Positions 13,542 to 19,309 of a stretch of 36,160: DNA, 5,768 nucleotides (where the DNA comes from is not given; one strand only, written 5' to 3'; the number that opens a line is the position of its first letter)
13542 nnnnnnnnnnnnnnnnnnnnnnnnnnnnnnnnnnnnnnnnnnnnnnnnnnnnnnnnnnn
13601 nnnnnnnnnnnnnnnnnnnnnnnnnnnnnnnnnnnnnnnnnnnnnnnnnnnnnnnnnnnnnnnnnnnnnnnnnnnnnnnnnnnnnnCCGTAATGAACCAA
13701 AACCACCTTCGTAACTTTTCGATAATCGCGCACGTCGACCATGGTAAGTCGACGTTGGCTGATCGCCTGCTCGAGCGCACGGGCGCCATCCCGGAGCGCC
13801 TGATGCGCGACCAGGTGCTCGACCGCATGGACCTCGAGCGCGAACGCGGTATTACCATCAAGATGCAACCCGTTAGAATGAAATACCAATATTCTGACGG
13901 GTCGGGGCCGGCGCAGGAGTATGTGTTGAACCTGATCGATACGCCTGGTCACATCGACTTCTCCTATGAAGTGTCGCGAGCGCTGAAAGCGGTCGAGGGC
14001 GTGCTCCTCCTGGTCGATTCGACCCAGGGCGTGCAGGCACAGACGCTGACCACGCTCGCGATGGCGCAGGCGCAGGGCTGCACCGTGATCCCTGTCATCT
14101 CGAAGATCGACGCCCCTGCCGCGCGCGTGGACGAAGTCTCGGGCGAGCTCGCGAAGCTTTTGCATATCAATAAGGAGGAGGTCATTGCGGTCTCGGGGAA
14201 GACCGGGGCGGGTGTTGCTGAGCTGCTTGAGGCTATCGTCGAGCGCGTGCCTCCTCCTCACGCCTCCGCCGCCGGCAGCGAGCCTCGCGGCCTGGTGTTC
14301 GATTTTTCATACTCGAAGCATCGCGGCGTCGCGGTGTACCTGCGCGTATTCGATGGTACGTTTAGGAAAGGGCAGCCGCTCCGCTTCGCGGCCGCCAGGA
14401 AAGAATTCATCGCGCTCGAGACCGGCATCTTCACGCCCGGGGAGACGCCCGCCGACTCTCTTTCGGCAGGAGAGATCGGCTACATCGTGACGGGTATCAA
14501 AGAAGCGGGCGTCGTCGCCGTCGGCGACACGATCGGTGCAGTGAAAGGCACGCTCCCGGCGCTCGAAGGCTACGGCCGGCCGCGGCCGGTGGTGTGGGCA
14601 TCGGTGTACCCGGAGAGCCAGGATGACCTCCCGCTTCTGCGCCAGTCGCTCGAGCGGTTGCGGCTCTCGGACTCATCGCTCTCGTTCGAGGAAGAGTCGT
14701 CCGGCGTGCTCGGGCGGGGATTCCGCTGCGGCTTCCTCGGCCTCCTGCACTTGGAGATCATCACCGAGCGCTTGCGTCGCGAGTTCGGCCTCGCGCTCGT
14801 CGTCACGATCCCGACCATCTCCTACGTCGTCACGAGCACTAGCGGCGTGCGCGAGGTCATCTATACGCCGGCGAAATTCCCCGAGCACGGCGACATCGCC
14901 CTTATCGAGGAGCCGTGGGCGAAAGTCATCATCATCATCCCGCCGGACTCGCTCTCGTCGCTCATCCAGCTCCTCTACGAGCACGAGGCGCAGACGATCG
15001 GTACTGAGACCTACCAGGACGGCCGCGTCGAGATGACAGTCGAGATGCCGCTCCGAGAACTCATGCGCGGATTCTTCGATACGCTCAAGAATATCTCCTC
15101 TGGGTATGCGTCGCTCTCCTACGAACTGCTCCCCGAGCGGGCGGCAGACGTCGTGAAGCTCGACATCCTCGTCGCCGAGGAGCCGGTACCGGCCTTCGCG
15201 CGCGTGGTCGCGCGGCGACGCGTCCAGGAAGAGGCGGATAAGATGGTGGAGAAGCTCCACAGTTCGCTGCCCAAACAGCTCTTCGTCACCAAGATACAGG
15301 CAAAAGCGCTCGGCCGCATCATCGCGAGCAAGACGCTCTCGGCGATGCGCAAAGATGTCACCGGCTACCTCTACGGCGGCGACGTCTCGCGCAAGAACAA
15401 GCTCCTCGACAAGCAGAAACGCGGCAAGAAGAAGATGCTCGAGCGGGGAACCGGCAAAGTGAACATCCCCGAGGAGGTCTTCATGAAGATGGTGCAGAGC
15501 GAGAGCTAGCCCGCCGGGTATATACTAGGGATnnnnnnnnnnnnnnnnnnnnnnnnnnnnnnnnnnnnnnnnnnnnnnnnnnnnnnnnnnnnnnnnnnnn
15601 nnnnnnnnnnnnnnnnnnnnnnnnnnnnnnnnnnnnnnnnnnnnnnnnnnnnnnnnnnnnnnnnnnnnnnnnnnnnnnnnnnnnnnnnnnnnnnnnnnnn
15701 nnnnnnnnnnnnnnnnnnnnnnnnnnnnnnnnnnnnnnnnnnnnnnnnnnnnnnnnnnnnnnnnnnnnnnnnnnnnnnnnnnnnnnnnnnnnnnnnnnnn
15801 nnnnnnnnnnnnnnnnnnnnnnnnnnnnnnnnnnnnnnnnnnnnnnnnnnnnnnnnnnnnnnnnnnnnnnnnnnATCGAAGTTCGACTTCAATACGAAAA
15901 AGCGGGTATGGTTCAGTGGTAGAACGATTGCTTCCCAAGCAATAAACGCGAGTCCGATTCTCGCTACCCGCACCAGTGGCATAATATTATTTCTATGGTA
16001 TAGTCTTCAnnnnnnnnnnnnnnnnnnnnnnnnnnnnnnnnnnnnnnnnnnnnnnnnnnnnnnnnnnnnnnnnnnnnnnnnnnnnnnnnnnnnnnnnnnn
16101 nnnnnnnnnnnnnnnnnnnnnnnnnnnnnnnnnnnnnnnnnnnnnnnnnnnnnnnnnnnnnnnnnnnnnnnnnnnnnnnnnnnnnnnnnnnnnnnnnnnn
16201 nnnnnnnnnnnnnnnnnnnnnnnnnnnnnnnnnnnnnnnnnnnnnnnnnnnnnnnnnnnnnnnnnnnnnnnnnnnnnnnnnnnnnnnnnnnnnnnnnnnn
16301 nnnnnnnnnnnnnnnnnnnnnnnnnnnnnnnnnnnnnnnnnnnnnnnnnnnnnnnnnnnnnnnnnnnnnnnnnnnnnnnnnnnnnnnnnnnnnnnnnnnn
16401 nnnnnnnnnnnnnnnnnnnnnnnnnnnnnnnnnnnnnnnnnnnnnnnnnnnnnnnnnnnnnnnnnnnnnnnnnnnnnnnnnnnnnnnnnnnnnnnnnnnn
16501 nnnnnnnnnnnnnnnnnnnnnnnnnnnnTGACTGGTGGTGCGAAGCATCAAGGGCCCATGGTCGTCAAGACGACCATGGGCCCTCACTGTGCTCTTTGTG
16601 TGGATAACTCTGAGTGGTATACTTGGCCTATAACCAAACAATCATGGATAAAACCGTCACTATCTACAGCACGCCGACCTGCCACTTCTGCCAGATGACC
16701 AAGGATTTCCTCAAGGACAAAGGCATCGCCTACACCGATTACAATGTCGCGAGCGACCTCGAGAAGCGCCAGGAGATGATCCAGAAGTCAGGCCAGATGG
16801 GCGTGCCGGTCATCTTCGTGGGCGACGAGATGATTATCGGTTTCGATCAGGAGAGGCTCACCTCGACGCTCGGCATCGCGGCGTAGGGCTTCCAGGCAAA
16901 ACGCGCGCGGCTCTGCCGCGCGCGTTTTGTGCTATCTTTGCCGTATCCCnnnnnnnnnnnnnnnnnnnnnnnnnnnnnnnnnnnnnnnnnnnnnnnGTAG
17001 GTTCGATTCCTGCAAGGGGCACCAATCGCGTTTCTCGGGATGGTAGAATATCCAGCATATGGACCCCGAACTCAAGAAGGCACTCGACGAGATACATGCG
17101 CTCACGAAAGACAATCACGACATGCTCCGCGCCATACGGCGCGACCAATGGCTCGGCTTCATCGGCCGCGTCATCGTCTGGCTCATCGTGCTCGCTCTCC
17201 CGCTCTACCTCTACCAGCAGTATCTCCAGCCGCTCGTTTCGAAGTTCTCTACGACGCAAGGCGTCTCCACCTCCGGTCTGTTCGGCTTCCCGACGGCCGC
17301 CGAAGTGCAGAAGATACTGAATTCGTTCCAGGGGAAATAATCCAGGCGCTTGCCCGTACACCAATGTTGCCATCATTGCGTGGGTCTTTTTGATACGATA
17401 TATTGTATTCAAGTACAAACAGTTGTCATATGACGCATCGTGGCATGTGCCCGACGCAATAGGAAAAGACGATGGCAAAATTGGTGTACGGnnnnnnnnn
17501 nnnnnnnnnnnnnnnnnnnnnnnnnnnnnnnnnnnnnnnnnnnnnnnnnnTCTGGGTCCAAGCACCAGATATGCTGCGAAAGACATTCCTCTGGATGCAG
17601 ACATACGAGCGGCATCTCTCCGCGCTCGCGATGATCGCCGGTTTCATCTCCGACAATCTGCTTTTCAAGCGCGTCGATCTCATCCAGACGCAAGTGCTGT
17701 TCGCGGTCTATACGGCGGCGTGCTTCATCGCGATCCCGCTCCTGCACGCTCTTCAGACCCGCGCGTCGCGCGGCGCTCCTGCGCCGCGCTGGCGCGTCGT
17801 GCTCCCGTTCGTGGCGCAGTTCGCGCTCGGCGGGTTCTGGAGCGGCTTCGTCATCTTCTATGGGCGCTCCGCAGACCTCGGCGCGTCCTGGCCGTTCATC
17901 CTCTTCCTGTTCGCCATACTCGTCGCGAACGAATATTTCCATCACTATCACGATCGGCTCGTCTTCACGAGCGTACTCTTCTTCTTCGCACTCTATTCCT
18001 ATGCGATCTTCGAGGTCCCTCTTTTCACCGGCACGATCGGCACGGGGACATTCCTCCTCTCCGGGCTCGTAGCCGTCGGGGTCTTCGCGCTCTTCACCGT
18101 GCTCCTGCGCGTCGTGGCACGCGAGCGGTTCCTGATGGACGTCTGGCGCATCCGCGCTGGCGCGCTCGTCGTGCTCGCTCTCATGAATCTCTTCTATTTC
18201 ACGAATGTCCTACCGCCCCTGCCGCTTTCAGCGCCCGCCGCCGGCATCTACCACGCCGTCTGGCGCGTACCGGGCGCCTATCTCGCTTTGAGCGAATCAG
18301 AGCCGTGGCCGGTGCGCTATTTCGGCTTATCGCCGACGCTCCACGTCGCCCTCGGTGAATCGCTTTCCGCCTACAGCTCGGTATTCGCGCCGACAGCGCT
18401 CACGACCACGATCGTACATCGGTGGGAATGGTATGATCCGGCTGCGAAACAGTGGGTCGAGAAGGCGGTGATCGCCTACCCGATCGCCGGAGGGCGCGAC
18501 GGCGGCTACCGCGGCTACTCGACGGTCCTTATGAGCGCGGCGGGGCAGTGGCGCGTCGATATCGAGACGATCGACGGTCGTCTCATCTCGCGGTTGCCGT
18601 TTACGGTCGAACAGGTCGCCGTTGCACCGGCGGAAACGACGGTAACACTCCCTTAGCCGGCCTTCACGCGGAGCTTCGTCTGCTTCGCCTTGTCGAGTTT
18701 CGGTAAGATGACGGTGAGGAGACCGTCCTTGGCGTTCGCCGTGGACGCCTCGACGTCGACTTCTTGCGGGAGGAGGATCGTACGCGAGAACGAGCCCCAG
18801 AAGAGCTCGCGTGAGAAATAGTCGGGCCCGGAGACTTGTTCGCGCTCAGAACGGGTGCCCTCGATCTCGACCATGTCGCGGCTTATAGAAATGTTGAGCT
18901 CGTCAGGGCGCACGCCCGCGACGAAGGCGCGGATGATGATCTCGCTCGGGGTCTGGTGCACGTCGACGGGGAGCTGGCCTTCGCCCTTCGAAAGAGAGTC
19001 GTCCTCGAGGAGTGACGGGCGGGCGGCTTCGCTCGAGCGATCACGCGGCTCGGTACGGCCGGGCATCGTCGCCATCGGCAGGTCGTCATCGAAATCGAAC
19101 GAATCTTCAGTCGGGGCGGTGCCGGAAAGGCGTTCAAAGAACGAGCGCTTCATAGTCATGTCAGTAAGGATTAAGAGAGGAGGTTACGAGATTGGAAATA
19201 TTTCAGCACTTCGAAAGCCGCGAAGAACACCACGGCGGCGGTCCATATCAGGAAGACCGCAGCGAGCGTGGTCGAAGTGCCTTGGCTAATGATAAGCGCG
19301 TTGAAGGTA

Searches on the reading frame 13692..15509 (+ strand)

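Call 45: search_protein_families(library=pfam, proteins=[window:13692-15509:+], max_evalue=0.0001)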
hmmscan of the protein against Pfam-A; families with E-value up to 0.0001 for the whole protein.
window:13692-15509:+ (605 aa): 6 families
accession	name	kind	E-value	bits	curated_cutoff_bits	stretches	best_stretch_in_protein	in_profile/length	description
PF00009.33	GTP_EFTU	-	4.3e-53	180.2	26.5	1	5-188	2-188/188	Elongation factor Tu GTP binding domain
PF06421.17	LepA_C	-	3.4e-32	111.2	29.7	1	495-601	2-106/107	GTP-binding protein LepA C-terminus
PF00679.30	EFG_C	-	9e-13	48.5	27.9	1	405-479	2-75/89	Elongation factor G C-terminus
PF14492.12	EFG_III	-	3.4e-08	33.9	27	1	297-370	2-72/75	Elongation Factor G, domain III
PF03144.31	GTP_EFTU_D2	-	5.9e-06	27.1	30.3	1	212-281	1-72/73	Elongation factor Tu domain 2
PF22042.2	EF-G_D2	-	6.2e-05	23.5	27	0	199-281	3-81/84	Elongation factor G domain 2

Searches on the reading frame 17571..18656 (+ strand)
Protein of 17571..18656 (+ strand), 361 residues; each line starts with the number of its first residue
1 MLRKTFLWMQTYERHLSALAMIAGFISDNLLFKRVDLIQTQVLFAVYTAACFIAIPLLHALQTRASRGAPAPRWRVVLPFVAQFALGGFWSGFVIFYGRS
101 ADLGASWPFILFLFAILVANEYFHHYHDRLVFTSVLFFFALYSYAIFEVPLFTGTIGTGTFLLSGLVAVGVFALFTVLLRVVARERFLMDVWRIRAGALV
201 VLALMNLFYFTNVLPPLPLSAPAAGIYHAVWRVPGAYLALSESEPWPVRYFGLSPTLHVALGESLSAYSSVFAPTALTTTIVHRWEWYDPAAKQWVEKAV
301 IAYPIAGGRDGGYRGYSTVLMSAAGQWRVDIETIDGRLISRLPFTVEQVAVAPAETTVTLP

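Call 45: search_protein_families(library=pfam, proteins=[window:17571-18656:+], max_evalue=0.0001)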
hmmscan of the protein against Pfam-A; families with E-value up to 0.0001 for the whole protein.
window:17571-18656:+ (361 aa): 1 family
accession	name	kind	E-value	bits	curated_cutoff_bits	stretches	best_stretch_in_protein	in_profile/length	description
PF11141.13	DUF2914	-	3.8e-12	46.2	23.6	1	279-346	2-62/62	Protein of unknown function (DUF2914)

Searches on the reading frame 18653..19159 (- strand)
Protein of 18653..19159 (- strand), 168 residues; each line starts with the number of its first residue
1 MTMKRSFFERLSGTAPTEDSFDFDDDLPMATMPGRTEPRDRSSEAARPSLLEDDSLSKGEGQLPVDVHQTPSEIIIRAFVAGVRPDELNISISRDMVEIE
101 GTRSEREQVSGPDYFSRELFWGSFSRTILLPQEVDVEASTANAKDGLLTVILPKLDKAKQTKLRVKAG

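Call 46: search_protein_families(library=pfam, proteins=[window:18653-19159:-], max_evalue=0.0001)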
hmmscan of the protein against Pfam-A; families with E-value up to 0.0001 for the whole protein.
window:18653-19159:- (168 aa): 1 family
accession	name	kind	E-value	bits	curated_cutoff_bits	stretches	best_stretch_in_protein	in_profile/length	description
PF00011.27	HSP20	-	3.1e-16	59.8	20.8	1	67-162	2-95/102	Hsp20/alpha crystallin family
